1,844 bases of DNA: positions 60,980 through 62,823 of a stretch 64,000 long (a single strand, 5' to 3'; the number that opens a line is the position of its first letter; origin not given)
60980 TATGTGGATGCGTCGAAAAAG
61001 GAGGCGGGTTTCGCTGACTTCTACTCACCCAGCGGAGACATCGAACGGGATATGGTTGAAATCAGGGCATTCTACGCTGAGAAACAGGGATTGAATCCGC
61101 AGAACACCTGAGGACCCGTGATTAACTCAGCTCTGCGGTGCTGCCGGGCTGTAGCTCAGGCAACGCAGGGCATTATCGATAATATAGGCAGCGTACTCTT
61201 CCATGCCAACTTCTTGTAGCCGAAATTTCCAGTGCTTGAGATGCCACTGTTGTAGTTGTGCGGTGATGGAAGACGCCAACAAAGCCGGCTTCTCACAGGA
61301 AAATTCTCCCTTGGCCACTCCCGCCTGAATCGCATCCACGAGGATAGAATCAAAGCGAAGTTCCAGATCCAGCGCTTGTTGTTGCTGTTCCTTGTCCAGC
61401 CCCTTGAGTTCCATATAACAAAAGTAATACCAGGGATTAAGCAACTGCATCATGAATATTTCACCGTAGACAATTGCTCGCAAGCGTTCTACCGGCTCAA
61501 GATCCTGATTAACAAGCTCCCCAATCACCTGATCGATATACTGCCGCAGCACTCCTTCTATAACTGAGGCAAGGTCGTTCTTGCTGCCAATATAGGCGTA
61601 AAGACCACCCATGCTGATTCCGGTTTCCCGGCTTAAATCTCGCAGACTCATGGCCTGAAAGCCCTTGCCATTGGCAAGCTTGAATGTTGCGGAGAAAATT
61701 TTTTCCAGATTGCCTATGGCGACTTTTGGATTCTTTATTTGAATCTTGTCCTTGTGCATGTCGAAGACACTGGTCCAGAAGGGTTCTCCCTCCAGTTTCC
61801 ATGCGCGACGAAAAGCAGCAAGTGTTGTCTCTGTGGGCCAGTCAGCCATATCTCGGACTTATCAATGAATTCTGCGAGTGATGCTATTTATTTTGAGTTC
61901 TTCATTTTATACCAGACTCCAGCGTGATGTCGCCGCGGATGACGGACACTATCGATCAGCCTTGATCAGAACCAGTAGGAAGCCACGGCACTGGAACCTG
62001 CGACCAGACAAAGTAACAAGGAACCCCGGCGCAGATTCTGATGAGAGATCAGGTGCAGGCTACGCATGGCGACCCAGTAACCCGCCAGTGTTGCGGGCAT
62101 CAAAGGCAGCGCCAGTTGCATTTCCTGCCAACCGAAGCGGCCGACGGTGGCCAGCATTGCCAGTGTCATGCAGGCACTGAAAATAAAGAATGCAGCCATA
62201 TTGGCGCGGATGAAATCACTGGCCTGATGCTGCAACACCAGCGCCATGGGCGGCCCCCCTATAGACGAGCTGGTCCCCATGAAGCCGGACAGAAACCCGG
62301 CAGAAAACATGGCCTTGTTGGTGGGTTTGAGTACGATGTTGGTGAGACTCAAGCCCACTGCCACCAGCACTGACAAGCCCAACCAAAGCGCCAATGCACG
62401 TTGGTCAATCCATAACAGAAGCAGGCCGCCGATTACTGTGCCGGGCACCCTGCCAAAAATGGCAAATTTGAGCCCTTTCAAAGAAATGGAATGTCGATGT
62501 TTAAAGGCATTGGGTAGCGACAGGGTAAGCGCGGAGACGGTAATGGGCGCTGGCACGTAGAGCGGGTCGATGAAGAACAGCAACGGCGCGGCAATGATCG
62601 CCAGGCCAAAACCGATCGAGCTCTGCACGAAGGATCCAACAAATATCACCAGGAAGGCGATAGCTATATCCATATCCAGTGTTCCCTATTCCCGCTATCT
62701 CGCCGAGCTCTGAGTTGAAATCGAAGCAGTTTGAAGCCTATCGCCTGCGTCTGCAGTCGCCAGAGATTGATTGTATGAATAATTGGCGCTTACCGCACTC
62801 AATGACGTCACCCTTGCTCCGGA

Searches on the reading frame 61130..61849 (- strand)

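Call 76: search_protein_families(library=pfam, proteins=[window:61130-61849:-], max_evalue=0.001)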
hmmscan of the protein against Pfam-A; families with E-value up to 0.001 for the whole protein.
window:61130-61849:- (240 aa): 2 families
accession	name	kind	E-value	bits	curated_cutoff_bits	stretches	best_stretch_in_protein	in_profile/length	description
PF00440.29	TetR_N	-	4.3e-08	33.3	24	1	51-94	1-44/47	Bacterial regulatory proteins, tetR family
PF17932.6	TetR_C_24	-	5.9e-08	33.4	26.4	1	117-200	2-85/114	Tetracyclin repressor-like, C-terminal domain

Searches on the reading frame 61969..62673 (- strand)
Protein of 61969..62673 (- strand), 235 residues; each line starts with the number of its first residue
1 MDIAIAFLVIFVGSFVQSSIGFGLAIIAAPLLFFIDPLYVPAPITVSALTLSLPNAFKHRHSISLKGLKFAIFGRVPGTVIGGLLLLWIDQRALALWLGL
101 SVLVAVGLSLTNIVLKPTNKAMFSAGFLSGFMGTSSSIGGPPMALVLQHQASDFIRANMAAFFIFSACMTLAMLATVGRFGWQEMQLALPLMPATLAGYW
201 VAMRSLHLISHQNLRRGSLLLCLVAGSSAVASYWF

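Call 76: search_protein_families(library=pfam, proteins=[window:61969-62673:-], max_evalue=0.001)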
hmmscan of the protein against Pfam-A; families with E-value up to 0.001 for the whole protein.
window:61969-62673:- (235 aa): 1 family
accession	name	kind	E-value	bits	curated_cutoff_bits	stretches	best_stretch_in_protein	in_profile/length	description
PF01925.25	TauE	-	1.5e-28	100.5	32.6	1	7-227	2-235/237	Sulfite exporter TauE/SafE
